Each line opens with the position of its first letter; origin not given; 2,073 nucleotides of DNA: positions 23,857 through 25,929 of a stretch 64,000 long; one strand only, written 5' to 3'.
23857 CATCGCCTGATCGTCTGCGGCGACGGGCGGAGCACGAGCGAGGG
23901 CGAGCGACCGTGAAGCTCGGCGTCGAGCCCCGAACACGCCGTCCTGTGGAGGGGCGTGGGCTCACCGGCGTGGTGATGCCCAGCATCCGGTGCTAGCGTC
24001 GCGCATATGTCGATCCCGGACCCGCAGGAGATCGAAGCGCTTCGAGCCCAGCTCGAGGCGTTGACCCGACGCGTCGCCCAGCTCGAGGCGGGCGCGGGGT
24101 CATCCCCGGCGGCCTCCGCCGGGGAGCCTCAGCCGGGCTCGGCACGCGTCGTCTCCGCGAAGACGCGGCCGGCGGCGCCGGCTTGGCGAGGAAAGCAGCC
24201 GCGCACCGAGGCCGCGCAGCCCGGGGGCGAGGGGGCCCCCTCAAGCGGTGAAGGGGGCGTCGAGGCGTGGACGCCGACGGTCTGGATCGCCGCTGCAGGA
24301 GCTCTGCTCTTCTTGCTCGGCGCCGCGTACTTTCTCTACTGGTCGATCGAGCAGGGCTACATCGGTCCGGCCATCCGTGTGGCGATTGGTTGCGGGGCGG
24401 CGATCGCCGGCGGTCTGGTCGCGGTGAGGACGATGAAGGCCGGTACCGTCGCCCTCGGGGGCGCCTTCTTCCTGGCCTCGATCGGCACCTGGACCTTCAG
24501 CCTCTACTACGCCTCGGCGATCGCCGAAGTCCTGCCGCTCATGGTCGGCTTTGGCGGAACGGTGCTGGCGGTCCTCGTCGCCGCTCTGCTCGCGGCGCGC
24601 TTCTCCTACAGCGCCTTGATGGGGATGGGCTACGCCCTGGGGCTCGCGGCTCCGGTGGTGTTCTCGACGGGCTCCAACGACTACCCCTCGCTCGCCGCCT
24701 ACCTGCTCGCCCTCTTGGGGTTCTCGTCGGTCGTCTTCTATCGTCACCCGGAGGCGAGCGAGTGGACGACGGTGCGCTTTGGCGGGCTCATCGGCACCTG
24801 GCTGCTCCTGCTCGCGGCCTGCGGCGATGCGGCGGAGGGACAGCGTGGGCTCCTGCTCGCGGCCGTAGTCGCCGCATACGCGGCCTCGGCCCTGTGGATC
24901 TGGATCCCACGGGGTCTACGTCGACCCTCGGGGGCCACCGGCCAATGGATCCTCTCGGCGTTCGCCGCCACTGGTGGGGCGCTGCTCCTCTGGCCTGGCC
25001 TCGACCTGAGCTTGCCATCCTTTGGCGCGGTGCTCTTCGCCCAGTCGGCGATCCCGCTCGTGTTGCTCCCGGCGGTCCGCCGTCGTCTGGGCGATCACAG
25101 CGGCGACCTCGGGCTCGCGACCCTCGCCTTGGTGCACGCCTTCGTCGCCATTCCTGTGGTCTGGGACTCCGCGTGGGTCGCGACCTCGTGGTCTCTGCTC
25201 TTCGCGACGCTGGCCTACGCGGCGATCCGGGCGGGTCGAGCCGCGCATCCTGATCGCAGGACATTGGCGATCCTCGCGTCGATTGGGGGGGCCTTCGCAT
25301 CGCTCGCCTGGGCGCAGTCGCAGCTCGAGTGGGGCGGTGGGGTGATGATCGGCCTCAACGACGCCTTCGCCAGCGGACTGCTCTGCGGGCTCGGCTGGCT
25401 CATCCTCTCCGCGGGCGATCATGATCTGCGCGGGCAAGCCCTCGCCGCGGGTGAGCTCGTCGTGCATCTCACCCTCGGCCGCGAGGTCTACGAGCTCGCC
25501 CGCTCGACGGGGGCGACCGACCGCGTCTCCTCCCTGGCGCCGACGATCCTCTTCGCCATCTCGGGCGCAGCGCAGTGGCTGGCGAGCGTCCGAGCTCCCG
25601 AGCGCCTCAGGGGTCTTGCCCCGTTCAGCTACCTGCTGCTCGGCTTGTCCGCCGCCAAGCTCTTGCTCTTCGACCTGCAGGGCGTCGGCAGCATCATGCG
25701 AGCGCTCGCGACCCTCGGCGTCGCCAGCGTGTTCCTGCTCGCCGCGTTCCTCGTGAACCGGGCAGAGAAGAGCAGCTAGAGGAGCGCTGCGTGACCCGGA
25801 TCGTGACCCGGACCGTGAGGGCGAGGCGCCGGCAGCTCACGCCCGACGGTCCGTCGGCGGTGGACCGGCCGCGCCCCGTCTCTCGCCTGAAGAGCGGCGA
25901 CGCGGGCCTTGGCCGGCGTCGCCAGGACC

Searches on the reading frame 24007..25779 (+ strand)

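Call 9: search_protein_families(library=pfam, proteins=[window:24007-25779:+], max_evalue=0.001)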
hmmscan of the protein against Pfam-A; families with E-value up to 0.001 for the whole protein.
window:24007-25779:+ (590 aa): 1 family
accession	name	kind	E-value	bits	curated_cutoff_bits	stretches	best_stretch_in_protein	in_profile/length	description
PF10101.14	DUF2339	-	2.4e-25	89.8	33.6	2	93-466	4-381/659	Predicted membrane protein (DUF2339)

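Call 17: search_protein_families(library=padloc, proteins=[window:24007-25779:+], max_evalue=0.1)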
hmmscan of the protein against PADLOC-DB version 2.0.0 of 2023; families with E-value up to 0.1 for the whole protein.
window:24007-25779:+ (590 aa): 0 families
